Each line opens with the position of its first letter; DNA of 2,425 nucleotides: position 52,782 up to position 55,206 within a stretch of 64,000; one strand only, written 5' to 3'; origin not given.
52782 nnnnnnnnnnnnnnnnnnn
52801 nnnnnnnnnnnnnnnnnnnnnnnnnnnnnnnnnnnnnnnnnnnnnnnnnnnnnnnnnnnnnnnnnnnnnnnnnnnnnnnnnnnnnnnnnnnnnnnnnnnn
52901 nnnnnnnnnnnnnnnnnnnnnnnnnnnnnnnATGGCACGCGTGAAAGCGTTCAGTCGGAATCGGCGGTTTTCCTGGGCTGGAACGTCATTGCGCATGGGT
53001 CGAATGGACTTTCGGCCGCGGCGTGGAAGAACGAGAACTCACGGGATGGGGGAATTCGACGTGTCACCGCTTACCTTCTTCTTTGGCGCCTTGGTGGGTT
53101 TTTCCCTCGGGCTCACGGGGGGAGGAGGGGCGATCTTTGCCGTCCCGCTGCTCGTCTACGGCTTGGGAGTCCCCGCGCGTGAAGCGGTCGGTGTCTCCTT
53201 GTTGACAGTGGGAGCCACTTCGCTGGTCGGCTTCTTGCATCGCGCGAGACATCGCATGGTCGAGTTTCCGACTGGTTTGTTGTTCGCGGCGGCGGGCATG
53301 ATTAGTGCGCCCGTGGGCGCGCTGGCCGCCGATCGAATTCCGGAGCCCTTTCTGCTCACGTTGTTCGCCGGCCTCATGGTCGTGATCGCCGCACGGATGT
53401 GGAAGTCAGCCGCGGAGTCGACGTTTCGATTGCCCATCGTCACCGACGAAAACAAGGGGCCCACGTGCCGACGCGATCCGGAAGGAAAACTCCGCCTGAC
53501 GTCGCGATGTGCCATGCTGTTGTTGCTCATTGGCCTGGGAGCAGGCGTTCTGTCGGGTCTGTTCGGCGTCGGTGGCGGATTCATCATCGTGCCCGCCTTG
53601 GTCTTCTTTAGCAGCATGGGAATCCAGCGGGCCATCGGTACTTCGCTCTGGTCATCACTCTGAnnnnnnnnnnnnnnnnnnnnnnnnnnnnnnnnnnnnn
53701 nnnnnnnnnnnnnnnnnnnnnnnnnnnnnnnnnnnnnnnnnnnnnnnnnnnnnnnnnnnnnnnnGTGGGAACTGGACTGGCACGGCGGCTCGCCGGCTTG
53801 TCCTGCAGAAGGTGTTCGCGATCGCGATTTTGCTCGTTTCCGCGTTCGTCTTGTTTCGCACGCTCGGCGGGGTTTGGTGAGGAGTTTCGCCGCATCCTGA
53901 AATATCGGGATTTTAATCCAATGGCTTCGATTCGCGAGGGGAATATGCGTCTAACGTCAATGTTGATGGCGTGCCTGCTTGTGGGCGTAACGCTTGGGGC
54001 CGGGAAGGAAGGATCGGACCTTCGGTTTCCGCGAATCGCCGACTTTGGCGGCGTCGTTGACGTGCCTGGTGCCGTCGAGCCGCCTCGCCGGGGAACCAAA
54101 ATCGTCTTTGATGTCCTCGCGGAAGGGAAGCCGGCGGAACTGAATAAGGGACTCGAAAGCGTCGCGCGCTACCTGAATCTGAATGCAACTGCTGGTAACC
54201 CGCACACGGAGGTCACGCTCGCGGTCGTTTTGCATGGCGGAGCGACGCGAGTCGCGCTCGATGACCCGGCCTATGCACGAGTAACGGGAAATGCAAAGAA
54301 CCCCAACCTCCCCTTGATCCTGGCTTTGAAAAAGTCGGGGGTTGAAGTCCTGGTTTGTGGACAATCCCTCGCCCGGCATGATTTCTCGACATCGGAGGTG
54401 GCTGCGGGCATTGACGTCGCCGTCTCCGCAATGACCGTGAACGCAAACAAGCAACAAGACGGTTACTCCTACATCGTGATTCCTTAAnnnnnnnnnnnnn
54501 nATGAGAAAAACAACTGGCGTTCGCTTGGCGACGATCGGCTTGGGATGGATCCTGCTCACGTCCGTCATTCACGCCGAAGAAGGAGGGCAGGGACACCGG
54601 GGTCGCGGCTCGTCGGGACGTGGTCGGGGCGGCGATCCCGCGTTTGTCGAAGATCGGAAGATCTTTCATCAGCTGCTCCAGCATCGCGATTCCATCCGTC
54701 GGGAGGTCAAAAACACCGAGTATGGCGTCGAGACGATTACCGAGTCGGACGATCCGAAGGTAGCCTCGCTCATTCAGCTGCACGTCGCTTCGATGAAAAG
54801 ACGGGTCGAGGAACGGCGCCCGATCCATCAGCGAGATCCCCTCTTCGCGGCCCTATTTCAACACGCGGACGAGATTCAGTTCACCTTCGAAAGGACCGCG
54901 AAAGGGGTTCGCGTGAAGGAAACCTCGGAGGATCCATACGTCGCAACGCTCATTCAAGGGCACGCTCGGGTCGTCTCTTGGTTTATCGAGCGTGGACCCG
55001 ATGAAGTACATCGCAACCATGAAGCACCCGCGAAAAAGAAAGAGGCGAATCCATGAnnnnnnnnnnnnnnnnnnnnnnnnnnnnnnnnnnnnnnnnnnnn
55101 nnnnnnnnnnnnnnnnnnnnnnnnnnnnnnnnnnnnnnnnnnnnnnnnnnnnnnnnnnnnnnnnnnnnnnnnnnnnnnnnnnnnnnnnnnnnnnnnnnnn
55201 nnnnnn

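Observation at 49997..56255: Sulfide-oxidation / persulfide-detoxification island with three frameshift-disrupted members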

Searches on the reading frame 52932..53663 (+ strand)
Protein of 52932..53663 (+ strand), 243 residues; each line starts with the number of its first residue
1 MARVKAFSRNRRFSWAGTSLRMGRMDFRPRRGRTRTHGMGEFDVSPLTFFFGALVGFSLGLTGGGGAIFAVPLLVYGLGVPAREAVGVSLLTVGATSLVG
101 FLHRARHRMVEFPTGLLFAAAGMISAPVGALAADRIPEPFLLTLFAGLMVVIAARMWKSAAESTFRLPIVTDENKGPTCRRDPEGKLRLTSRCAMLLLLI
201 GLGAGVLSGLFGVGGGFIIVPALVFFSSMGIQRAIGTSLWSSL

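Call 3: search_protein_families(library=pfam, proteins=[window:52932-53663:+], max_evalue=0.01)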
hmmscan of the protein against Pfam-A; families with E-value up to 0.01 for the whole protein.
window:52932-53663:+ (243 aa): 1 family
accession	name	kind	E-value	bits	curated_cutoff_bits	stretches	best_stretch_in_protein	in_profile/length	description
PF01925.25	TauE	-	1e-37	130.5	32.6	1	49-241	2-173/237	Sulfite exporter TauE/SafE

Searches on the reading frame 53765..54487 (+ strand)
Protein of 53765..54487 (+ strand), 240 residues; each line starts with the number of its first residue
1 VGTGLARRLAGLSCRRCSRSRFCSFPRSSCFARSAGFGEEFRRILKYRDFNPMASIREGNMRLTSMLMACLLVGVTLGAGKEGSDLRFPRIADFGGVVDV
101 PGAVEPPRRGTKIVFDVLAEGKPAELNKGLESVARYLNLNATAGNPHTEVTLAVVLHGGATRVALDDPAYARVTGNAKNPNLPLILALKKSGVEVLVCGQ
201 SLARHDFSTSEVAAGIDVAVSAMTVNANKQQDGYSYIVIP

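Call 3: search_protein_families(library=pfam, proteins=[window:53765-54487:+], max_evalue=0.01)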
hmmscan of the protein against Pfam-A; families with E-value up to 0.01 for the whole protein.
window:53765-54487:+ (240 aa): 1 family
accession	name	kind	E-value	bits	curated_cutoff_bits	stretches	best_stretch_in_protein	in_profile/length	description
PF02635.20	DsrE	-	2e-12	47.7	22.7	1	129-238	22-115/116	DsrE/DsrF-like family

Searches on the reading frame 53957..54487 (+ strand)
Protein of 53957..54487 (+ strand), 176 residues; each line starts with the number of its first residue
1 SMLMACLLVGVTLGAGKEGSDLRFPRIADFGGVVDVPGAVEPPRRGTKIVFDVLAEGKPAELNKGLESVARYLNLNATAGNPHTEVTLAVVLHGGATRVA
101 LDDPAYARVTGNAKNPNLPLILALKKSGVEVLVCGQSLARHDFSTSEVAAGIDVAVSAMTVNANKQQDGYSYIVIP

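Call 33: search_protein_families(library=ncbifam, proteins=[window:53957-54487:+], max_evalue=0.001)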
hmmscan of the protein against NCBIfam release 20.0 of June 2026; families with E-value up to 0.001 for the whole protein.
window:53957-54487:+ (176 aa): 0 families

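Call 36: search_solved_structures(query=window:53957-54487:+, max_evalue=1)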
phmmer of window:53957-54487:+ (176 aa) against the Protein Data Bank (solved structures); distinct sequences matched with E-value up to 1: 1.
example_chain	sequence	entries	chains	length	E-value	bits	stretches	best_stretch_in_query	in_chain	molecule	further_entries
2pd2_A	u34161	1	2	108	0.86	12.6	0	120-174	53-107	Hypothetical protein ST0148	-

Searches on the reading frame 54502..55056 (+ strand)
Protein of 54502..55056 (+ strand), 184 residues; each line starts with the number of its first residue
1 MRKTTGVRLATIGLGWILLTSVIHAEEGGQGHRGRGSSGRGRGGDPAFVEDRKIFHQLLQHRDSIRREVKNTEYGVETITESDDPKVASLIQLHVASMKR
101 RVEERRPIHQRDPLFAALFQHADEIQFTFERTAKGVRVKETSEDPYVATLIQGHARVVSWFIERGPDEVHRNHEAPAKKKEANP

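Call 4: search_protein_families(library=pfam, proteins=[window:54502-55056:+], max_evalue=0.01)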
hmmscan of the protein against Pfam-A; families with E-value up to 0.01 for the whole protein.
window:54502-55056:+ (184 aa): 0 families

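Call 33: search_protein_families(library=ncbifam, proteins=[window:54502-55056:+], max_evalue=0.001)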
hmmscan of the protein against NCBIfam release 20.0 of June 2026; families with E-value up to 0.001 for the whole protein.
window:54502-55056:+ (184 aa): 0 families

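Call 37: search_solved_structures(query=window:54502-55056:+, max_evalue=10)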
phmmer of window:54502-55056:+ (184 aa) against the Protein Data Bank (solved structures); distinct sequences matched with E-value up to 10: 5.
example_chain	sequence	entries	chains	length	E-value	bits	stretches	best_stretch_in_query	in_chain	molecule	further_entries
5le2_A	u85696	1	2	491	0.04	17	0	105-174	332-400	DDD_D12_15_D12_15_D12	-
4qfv_A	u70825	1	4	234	0.089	15.9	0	115-168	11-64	ANK-N5C-281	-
6ndz_B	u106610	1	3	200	0.3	14.2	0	113-167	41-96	Designed repeat binding protein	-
6ne1_B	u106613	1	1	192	0.36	13.9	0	112-167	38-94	Pfs, NACHT and Ankyrin domain protein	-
4o60_A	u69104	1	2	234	0.83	12.7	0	115-167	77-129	ANK-N5C-317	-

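Call 38: find_homologous_proteins(query=window:54502-55053:+, max_evalue=0.001)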
Query window:54502-55053:+ (184 aa): 215 proteins with E <= 0.001 among 277 candidates; the best 120 are listed.
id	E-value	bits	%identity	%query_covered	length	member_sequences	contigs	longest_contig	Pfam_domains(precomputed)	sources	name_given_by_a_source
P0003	1.1e-117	408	100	100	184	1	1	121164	-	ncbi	ncbi:MAG: hypothetical protein U1D30_10535 [Planctomycetota bacterium]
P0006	2.7e-63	231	63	95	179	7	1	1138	-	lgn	-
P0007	4.5e-63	230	63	94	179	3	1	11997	-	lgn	-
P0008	3.5e-59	218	60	95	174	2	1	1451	-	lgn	-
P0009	1.0e-58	216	60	91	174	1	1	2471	-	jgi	-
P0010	2.0e-58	215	60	94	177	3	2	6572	-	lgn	-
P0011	3.1e-58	215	66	76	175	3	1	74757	-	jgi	jgi:hypothetical protein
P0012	4.9e-55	204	65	79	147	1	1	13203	-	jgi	-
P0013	1.6e-54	202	67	78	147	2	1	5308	-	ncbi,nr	ncbi:MAG: hypothetical protein JNG90_18720 [Planctomycetaceae bacterium]|nr:hypothetical protein [Pl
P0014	1.1e-53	200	66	76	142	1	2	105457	-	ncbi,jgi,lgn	-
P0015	3.8e-53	198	63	73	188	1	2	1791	-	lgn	-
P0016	1.7e-52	196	63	82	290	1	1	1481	-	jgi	jgi:hypothetical protein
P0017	2.8e-51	192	62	80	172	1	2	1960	-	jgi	jgi:uncharacterized protein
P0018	7.5e-51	190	59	73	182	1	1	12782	-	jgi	jgi:hypothetical protein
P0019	2.8e-49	185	61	73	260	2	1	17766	-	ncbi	-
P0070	1.5e-41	160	52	74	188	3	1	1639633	-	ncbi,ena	-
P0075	2.6e-41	159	52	88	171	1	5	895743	-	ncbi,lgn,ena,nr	ncbi:MAG: hypothetical protein H6822_34980 [Planctomycetaceae bacterium]|nr:hypothetical protein [Pl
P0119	5.9e-39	152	60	69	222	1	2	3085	-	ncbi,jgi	ncbi:MAG: hypothetical protein PVF68_17615 [Acidobacteriota bacterium]|jgi:hypothetical protein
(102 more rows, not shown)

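Call 65: find_encoding_contigs(protein=P0070, flank=6000, max_places=1)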
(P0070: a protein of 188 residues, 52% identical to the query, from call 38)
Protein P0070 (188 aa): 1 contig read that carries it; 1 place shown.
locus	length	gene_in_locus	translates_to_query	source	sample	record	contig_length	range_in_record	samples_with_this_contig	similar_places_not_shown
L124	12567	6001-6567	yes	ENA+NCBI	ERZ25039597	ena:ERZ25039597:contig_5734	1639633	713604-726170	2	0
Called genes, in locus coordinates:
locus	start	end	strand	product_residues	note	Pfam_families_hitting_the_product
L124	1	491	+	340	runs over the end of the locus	-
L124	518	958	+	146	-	PF02633:Creatininase (weak)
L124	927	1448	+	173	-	PF02633:Creatininase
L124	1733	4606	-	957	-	PF17164:DUF5122 (faint), PF13360:PQQ_2 (faint)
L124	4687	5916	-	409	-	-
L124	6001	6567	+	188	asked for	-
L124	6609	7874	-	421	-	-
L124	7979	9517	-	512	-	PF05221:AdoHcyase, PF00670:AdoHcyase_NAD, PF02826:2-Hacid_dh_C, PF07991:KARI_N (weak)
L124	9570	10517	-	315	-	PF01022:HTH_5, PF12802:MarR_2, PF12840:HTH_20, PF13489:Methyltransf_23, PF01209:Ubie_methyltran, PF08241:Methyltransf_11, PF08242:Methyltransf_12, PF13649:Methyltransf_25, +4 more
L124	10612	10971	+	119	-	PF03551:PadR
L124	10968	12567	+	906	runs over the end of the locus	PF12704:MacB_PCD, PF02687:FtsX, PF12704:MacB_PCD, PF02687:FtsX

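Call 66: find_encoding_contigs(protein=P0075, flank=6000, max_places=1)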
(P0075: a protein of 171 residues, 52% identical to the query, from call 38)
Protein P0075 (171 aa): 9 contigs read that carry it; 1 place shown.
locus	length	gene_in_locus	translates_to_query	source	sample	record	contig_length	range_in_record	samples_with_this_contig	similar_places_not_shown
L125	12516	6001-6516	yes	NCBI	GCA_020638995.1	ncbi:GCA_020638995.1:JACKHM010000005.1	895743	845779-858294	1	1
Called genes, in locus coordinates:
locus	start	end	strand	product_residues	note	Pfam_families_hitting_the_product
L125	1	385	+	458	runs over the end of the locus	PF00989:PAS, PF13426:PAS_9, PF00158:Sigma54_activat, PF14532:Sigma54_activ_2, PF07728:AAA_5, PF25601:AAA_lid_14, PF02954:HTH_8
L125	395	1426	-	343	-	PF01209:Ubie_methyltran, PF13489:Methyltransf_23, PF01728:FtsJ, PF08241:Methyltransf_11, PF08242:Methyltransf_12, PF13649:Methyltransf_25, PF13847:Methyltransf_31, PF00581:Rhodanese, +2 more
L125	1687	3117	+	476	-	PF00753:Lactamase_B, PF00581:Rhodanese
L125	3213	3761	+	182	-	PF00581:Rhodanese, PF11127:YgaP-like_TM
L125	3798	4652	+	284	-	PF01925:TauE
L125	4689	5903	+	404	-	PF07992:Pyr_redox_2, PF13454:NAD_binding_9 (faint), PF07992:Pyr_redox_2 (weak)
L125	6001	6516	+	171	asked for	-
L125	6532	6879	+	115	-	PF00085:Thioredoxin, PF13098:Thioredoxin_2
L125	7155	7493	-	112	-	PF04993:TfoX_N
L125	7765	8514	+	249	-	-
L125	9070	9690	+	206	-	-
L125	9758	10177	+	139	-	PF13474:SnoaL_3 (faint), PF14534:DUF4440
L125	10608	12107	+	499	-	PF00078:RVT_1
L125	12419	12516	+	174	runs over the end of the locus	-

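Call 67: find_encoding_contigs(protein=P0119, flank=6000, max_places=1)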
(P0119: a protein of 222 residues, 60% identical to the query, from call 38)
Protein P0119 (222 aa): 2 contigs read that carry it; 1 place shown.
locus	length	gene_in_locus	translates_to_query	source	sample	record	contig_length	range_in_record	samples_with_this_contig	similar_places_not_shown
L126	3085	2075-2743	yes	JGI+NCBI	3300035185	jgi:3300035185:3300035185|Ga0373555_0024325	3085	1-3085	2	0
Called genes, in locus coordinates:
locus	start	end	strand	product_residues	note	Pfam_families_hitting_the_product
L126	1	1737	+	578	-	PF00873:ACR_tran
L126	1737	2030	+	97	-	-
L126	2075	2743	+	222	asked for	-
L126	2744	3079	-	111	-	-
